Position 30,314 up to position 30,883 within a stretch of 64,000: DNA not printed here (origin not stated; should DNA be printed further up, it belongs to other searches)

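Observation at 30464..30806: Stand-alone 90-aa gene with strong RBS and its own terminator beside iha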

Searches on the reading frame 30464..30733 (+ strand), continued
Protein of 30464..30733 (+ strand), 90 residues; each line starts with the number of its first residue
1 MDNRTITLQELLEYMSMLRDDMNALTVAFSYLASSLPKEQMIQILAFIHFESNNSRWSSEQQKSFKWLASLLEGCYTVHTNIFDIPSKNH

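Call 25: find_encoding_contigs(protein=P0015, flank=6000, max_places=5)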
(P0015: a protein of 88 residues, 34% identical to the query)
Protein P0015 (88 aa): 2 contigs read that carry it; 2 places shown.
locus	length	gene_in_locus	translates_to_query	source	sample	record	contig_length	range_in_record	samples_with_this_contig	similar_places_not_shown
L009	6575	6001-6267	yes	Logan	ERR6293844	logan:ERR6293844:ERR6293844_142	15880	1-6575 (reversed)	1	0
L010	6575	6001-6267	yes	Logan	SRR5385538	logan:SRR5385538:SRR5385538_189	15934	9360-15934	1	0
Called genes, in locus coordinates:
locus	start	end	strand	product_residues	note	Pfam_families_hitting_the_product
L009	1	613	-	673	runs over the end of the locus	PF00574:CLP_protease, PF10124:Mu-like_gpT (faint), PF25209:Phage_capsid_4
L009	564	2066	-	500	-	PF05136:Phage_portal_2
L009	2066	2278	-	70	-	-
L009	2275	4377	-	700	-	PF05876:GpA_ATPase, PF20454:GpA_nuclease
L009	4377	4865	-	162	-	PF07278:DUF1441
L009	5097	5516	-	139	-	-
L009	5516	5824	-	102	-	-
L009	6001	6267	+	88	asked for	-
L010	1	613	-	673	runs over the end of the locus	PF00574:CLP_protease, PF10124:Mu-like_gpT (faint), PF25209:Phage_capsid_4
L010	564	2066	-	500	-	PF05136:Phage_portal_2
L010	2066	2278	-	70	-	-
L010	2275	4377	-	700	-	PF05876:GpA_ATPase, PF20454:GpA_nuclease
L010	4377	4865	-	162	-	PF07278:DUF1441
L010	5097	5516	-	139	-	-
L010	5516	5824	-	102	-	-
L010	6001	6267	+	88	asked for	-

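Call 26: find_encoding_contigs(protein=P0018, flank=6000, max_places=5)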
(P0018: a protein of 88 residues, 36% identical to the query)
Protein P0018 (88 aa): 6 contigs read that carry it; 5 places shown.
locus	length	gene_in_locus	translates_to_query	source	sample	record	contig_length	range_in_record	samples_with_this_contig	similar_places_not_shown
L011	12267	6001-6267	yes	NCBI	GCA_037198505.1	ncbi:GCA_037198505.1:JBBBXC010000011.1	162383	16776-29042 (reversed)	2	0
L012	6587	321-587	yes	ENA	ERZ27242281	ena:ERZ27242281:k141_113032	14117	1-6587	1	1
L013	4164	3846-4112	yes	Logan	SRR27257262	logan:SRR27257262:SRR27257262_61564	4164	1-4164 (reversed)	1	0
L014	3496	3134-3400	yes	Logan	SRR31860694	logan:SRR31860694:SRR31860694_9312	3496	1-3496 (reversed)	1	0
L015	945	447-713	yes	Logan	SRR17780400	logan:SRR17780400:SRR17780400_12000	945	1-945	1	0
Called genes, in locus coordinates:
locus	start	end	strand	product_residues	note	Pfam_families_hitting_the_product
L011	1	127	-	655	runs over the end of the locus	PF25670:Phage_tail_C_2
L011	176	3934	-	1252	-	PF24801:FNIII-A_GpJ, PF13550:Phage-tail_3, PF24421:Ig_J, PF24489:Ig_J_second, PF09327:Phage_Tail_Tip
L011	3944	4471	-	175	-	-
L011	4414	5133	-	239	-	PF14464:Prok-JAB, PF00877:NLPC_P60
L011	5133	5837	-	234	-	PF05100:Phage_tail_L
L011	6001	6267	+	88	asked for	-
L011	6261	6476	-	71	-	-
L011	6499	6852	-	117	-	PF05939:Phage_min_tail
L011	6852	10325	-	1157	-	PF20155:TMP_3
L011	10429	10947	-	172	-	-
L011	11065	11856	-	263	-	PF10543:ORF6N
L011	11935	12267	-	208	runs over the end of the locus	PF02498:Bro-N, PF10548:P22_AR_C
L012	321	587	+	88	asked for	-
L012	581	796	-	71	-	-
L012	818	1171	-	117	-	PF05939:Phage_min_tail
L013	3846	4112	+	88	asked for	-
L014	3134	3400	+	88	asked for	-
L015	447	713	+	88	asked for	-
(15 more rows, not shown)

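Call 27: find_encoding_contigs(protein=P0021, flank=6000, max_places=5)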
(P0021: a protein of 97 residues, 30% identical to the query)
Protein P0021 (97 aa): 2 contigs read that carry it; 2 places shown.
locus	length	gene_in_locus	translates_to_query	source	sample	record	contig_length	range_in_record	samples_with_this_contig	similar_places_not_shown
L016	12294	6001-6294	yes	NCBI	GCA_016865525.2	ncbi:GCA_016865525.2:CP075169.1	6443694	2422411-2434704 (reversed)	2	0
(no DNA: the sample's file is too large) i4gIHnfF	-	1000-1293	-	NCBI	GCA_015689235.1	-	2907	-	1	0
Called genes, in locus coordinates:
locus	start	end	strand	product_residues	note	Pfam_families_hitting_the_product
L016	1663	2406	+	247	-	PF00037:Fer4 (weak), PF12797:Fer4_2 (faint), PF12837:Fer4_6 (faint), PF12838:Fer4_7 (weak), PF13183:Fer4_8 (faint), PF13237:Fer4_10 (faint), PF14697:Fer4_21 (weak)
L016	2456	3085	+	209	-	-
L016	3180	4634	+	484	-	PF00939:Na_sulph_symp, PF03600:CitMHS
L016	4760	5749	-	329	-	PF01408:GFO_IDH_MocA, PF22725:GFO_IDH_MocA_C3, PF02894:GFO_IDH_MocA_C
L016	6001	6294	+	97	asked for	-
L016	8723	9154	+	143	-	PF00376:MerR, PF13411:MerR_1, PF09278:MerR-DNA-bind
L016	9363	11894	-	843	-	PF00128:Alpha-amylase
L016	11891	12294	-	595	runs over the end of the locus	PF00128:Alpha-amylase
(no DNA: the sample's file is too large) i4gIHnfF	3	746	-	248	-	?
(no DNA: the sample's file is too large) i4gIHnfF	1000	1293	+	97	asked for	-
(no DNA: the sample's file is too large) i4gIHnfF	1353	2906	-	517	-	?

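Call 36: find_homologous_proteins(query=A2, max_evalue=0.001)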
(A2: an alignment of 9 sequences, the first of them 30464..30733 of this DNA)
Query A2 (9 sequences) (90 aa, profile of the alignment): 98 proteins with E <= 0.001 among 302 candidates.
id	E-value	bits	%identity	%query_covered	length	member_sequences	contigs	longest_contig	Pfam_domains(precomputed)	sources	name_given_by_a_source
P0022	9.0e-40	152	61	100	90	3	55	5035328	-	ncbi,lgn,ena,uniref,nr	ncbi:hypothetical protein ACIU6G_004831 [Escherichia coli]|uniref:hypothetical protein n=1 Tax=Esche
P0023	1.6e-39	151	57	100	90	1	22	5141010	-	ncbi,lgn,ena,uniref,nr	ncbi:TPA: hypothetical protein RY409_004568 [Escherichia albertii]|uniref:hypothetical protein n=1 T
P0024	2.5e-39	151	62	100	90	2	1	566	-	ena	-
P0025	4.1e-39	150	59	100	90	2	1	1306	-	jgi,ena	-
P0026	5.0e-39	150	63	100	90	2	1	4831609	-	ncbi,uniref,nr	ncbi:hypothetical protein [Shigella flexneri]|uniref:hypothetical protein n=1 Tax=Shigella flexneri 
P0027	8.3e-39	149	61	100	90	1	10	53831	-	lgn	-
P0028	9.4e-39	149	66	86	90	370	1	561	-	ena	-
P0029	1.2e-38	149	60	100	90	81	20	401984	-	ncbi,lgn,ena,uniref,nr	ncbi:TPA: hypothetical protein JWJ95_002855 [Escherichia coli]|uniref:hypothetical protein n=1 Tax=E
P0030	1.3e-38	148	62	91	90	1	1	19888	-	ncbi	-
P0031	1.5e-38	148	56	99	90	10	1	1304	-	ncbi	-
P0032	1.7e-38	148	59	100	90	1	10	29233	-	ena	-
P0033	1.9e-38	148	57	99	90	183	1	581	-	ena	-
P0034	2.0e-38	148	60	100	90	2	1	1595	-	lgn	-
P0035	2.3e-38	148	65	91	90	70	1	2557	-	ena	-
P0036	3.1e-38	147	61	100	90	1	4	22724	-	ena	-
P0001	3.5e-36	141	100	100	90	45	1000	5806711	-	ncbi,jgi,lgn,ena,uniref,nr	ncbi:hypothetical protein ACSFU9_005112 [Escherichia coli]|uniref:Ybl58 n=5 Tax=Escherichia coli Tax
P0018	1.6e-32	129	36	81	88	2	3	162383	-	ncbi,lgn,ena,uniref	ncbi:hypothetical protein V5074_15795 [Atlantibacter hermannii]|uniref:hypothetical protein n=1 Tax=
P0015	5.5e-32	127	30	98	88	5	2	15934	-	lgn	-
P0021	2.6e-29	119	31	89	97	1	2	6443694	-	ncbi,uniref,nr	ncbi:hypothetical protein GTU79_11335 [Sodalis ligni]|uniref:hypothetical protein n=1 Tax=Sodalis li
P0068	7.9e-28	114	52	81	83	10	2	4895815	-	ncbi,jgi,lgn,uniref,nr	ncbi:hypothetical protein HV241_10020 [Citrobacter freundii]|jgi:hypothetical protein|uniref:hypothe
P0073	2.5e-26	109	29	77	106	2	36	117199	-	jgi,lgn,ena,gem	jgi:hypothetical protein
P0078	4.2e-25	105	37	76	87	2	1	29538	-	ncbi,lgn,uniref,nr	ncbi:hypothetical protein [Yersinia aleksiciae]|uniref:hypothetical protein n=1 Tax=Yersinia aleksic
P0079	8.0e-25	104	43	78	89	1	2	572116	-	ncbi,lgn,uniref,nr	ncbi:hypothetical protein [Serratia ficaria]|uniref:hypothetical protein n=1 Tax=Serratia ficaria Ta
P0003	6.8e-21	92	100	62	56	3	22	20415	-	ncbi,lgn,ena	-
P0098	1.3e-13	68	47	54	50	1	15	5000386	-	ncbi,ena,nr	ncbi:putative ybl58 [Escherichia coli 3-020-07_S3_C1]|nr:putative prophage protein [Escherichia coli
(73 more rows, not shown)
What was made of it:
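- Every source name that gives an organism is Enterobacterales, apart from one partial sequence labelled Pseudomonas sp. (call 36).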

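Call 41: search_protein_families(library=phrogs, proteins=[P0001, P0022, P0018, P0021, P0015], max_evalue=1)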
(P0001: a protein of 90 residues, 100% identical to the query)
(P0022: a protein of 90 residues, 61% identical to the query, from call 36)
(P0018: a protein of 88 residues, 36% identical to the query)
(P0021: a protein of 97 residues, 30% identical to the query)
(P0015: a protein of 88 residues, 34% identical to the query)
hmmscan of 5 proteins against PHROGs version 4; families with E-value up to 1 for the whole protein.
P0001 (90 aa): 1 family
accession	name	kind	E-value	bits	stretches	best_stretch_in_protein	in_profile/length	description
phrog_2411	-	unknown function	5.6e-34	117.2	1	1-83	1-83/90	-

P0022 (90 aa): 3 families
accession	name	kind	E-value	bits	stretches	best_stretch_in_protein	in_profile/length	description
phrog_2411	-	unknown function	1.2e-52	177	1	1-90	1-90/90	-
phrog_21180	-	unknown function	0.21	12.6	1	2-54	8-56/70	-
phrog_10895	-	unknown function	0.21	12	1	41-86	103-147/235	-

P0018 (88 aa): 5 families
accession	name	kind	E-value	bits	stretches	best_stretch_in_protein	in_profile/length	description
phrog_2411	-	unknown function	2.5e-17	63.8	1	1-75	1-75/90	-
phrog_38634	-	unknown function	0.13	13.2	0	62-79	27-44/46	-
phrog_29521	-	unknown function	0.17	13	1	23-74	96-147/160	-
phrog_10063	-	unknown function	0.17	12.8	0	53-81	83-111/113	-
phrog_16073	-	unknown function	0.26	12.2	1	58-76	22-40/41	-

P0021 (97 aa): 1 family
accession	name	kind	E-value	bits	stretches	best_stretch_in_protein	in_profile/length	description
phrog_2411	-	unknown function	2.2e-13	51.2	1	8-79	4-75/90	-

P0015 (88 aa): 2 families
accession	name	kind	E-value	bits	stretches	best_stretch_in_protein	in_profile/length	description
phrog_2411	-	unknown function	1.3e-19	71.1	1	1-79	1-79/90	-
phrog_25947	-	other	0.17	13.3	1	13-77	2-58/79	hol-like chemotaxis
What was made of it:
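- On PHROG 2411 (phage protein family of unknown function): E 5.6e-34, residues 1-83 of 90 (call 41).
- The PHROG 2411 match has E 5.6e-34 (call 41).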

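Call 42: search_protein_families(library=padloc, proteins=[P0001, P0022, P0018, P0021, P0015], max_evalue=1)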
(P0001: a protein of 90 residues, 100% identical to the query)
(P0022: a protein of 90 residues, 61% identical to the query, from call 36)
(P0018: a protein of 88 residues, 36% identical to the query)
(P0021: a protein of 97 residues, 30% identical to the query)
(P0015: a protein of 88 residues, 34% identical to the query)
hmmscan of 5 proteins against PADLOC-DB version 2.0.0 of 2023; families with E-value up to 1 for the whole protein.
P0001 (90 aa): 1 family
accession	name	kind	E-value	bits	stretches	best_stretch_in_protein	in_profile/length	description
PDLC04725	PDC-M60B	-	0.034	12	1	23-67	109-151/158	-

P0022 (90 aa): 0 families

P0018 (88 aa): 0 families

P0021 (97 aa): 0 families

P0015 (88 aa): 0 families
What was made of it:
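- On Known anti-phage defence proteins (PADLOC): The only hit has E 0.034, to PDC-M60B, for one of five members (call 42).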

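Call 43: search_solved_structures(query=A3, max_evalue=10)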
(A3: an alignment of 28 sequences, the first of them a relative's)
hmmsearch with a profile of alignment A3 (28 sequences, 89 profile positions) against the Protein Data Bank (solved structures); distinct sequences matched with E-value up to 10: 3.
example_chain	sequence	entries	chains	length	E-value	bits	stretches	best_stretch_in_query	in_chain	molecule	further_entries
9vzk_1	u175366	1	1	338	0.89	12.5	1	38-84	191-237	Gp6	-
2qq8_A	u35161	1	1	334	1.1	12.2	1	32-60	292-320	TBC1 domain family member 14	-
5apz_A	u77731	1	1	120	1.2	12.1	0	1-26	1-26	GENERAL CONTROL PROTEIN GCN4, NOR1 TCAR0761, GENERAL CONTROL PROTEIN GCN4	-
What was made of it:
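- Tried and rejected: A sequence search of the PDB found nothing (call 43).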

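Call 46: predict_structure(alignment_id=A3)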
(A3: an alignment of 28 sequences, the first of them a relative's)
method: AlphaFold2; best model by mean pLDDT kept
length: 90 residues; sequences in the alignment: 28
mean_pLDDT: 81.6   pTM: 0.57
mean pLDDT of the five models: 81.6, 81.2, 80.7, 80.0, 79.3
residues with pLDDT >= 90: 41; 70-90: 31; 50-70: 7; < 50: 11
segments of 3 or more residues with pLDDT < 50: 81-90
pLDDT, mean of each block of 10 residues (from residue 1): 77 95 86 82 92 96 93 72 42
secondary structure, 60 per line:
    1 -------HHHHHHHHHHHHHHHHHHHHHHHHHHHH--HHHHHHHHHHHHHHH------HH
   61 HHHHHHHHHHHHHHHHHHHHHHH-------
elements in order: H8-35 H38-52 H59-83

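Call 48: fold_search(model_id=the predicted structure, library=pdb)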
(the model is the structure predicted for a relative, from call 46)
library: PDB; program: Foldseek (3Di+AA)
matches with E <= 10: 59; with E <= 0.001: 0
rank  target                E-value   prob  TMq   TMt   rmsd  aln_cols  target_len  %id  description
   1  4god_B                1.8e+00  0.60  0.38  0.71   3.4        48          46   23  Crystal structure of the SGTA homodimerization domain (released 2012-11-21)
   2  3zrv_A                1.8e+00  0.21  0.39  0.34  16.0        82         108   16  The high resolution structure of a dimeric Hamp-Dhp fusion displays asymmetry - A291F mutant (released 2011-07-06)
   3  2ahz_A                2.5e+00  0.09  0.32  0.29  15.6       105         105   13  K+ complex of the NaK Channel (released 2006-02-07)
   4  3zrw_A                2.7e+00  0.16  0.39  0.33  16.0        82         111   16  The structure of the dimeric Hamp-Dhp fusion A291V mutant (released 2011-06-29)
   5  6s7o_H                3.0e+00  0.21  0.40  0.34   6.0        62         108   11  Cryo-EM structure of human oligosaccharyltransferase complex OST-A (released 2019-12-18)
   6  4goe_B                3.3e+00  0.44  0.42  0.78   1.6        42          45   24  Crystal structure of the SGTA homodimerization domain with a covalent modification of a single C38 (released 2012-11-21)
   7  3zrx_A                3.3e+00  0.13  0.34  0.29  15.9        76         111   16  The high resolution structure of a dimeric Hamp-Dhp fusion displays strong asymmetry (released 2011-06-29)
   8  8b6f_BV               3.3e+00  0.06  0.27  0.20  17.5        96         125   11  Cryo-EM structure of NADH:ubiquinone oxidoreductase (complex-I) from respiratory supercomplex of Tetrahymena thermoph (released 2023-03-29)
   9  2ahy_A                3.5e+00  0.07  0.30  0.27  14.9       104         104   12  Na+ complex of the NaK Channel (released 2006-02-07)
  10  3zcc_A                3.8e+00  0.12  0.35  0.30  15.7        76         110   16  High resolution structure of the asymmetric R333G Hamp-Dhp mutant (released 2012-12-26)
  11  2ahy_B                3.8e+00  0.08  0.31  0.28  14.7       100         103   11  Na+ complex of the NaK Channel (released 2006-02-07)
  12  7tyd_B                4.0e+00  0.16  0.38  0.50   5.2        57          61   16  Crystal structure of FGFR4 domain 3 in complex with a de novo-designed mini-binder in P21 space group (released 2022-11-09)
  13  3wfx_B                4.0e+00  0.11  0.34  0.25   6.2        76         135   14  Crystal Structure of the Imidazole-Bound Form of the HGbRL's Globin Domain (released 2014-08-06)
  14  5zeb_t                4.0e+00  0.09  0.31  0.33   7.6        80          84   12  M. Smegmatis P/P state 70S ribosome structure (released 2018-09-26)
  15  4cti_C                4.3e+00  0.08  0.31  0.15  15.7        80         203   19  Escherichia coli EnvZ histidine kinase catalytic part fused to Archaeoglobus fulgidus Af1503 HAMP domain (released 2014-04-09)
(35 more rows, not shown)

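Call 53: search_protein_families(library=pfam, alignment_id=A3, max_evalue=1)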
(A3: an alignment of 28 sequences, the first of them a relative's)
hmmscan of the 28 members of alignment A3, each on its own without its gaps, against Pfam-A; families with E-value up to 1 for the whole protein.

A. member 1, P0001 (90 aa): 3 families
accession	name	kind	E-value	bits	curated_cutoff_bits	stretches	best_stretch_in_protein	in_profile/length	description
PF21826.1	DUF6887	-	0.022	15.5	24.2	1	5-37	6-38/62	Family of unknown function (DUF6887)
PF03500.18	Cellsynth_D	-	0.053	14.1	23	1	14-78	40-102/110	Cellulose synthase subunit D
PF14679.12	FANCI_HD1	-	0.14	12.5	25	1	12-82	7-80/86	FANCI helical domain 1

B. families by the number of members that match (of 28 scanned): 11 families
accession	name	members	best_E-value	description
PF21826.1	DUF6887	2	0.022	Family of unknown function (DUF6887)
PF19969.4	VMAP-M8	2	0.033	vWA-MoxR associated protein middle region (VMAP-M) 8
PF02438.21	Adeno_100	1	0.029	Late 100kD protein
PF03500.18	Cellsynth_D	1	0.053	Cellulose synthase subunit D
PF21687.3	T2SSK_1st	1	0.062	Type II secretion system (T2SS), protein K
PF12329.13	TMF_DNA_bd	1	0.075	TATA element modulatory factor 1 DNA binding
PF17363.7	DUF5388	1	0.079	Family of unknown function (DUF5388)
PF21692.3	Talin_R4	1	0.093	Talin, R4 domain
PF24069.1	DUF7364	1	0.12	Family of unknown function (DUF7364)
PF14679.12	FANCI_HD1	1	0.14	FANCI helical domain 1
PF01168.26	Ala_racemase_N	1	0.23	Alanine racemase, N-terminal domain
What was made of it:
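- On DNA-binding transcription regulator (HTH, Cro/Xre-like): No Pfam DNA-binding family appears in any of 28 members (call 53).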

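Call 60: list_cluster_members(proteins=[P0001, P0098, P0003])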
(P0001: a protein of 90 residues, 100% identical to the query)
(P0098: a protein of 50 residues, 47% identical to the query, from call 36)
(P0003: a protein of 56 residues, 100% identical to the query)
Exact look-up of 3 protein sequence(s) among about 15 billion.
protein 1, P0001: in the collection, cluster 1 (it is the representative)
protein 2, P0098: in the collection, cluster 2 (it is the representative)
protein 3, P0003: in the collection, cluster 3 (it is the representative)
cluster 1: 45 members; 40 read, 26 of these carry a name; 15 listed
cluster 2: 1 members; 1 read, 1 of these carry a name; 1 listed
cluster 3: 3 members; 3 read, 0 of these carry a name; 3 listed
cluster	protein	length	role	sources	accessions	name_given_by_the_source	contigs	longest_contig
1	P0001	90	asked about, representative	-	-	hypothetical protein ACSFU9_005112 [Escherichia coli] | Ybl58 n=5 Tax=Escherichia coli TaxID=562 RepID=A0A0D8W7H7_ECOLX | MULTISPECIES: hypothetical protein [Enterobacteriaceae]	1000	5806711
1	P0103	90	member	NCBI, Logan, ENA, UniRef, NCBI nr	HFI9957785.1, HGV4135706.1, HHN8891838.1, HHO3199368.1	TPA: hypothetical protein ACGSQB_005343 [Escherichia coli] | hypothetical protein n=1 Tax=Escherichia coli TaxID=562 RepID=UPI000A3AAFB3 | hypothetical protein [Escherichia coli]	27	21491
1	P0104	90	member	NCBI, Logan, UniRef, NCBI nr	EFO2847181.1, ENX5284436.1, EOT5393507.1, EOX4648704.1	hypothetical protein MZT56_24890 [Escherichia coli] | hypothetical protein n=1 Tax=Escherichia coli TaxID=562 RepID=UPI000BEA5941 | hypothetical protein [Escherichia coli]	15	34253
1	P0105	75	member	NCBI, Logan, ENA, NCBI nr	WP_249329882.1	hypothetical protein [Escherichia coli]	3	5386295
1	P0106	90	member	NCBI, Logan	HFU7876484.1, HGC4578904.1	TPA: hypothetical protein ACH7CW_005276 [Escherichia coli]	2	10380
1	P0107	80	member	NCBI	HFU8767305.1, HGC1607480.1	TPA: hypothetical protein ACIX30_005094, partial [Escherichia coli]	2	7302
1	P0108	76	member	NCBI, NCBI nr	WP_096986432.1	hypothetical protein [Escherichia coli]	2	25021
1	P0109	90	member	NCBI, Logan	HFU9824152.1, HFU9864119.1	TPA: hypothetical protein ACH7RH_004644 [Escherichia coli]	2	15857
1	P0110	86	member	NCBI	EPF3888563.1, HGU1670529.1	hypothetical protein ACSSAE_004997, partial [Escherichia coli]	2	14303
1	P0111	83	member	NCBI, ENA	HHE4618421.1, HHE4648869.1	TPA: hypothetical protein ACPD8H_005308, partial [Escherichia coli]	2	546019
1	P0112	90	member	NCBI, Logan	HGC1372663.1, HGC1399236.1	TPA: hypothetical protein ACIX2G_004724 [Escherichia coli]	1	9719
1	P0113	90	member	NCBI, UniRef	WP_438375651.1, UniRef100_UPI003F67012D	hypothetical protein [Escherichia coli] | hypothetical protein n=1 Tax=Escherichia coli TaxID=562 RepID=UPI003F67012D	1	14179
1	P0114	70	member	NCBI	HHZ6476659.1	TPA: hypothetical protein ACWLAC_005305, partial [Escherichia coli]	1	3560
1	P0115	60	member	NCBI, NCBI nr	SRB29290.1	ybl58 [Escherichia coli]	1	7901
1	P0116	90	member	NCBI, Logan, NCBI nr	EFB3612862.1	hypothetical protein FNL23_25185 [Escherichia coli] | hypothetical protein [Escherichia coli]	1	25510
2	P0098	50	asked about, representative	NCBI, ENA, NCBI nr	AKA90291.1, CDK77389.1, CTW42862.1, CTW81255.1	putative ybl58 [Escherichia coli 3-020-07_S3_C1] | putative prophage protein [Escherichia coli VR50]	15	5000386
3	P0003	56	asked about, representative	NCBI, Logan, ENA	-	-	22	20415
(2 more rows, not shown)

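Call 65: find_related_loci(query=A4, collection=genome_contigs, flank=5000)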
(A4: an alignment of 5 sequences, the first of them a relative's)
Query A4 (90 aa) in genome_contigs; peptide patterns used: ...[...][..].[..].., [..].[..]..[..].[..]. (x = any residue, [..] = any of these).
22 stretches matched a pattern; 1 encode a relative of the query (tblastn E <= 1e-3); 1 distinct loci.
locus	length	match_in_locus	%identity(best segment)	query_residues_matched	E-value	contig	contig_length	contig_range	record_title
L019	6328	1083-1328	63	1-82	2e-30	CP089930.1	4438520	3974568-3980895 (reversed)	Escherichia coli strain E69 chromosome, complete genome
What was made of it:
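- Tried and rejected: The genome_contigs scan with A4 gave one E. coli locus (call 65).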
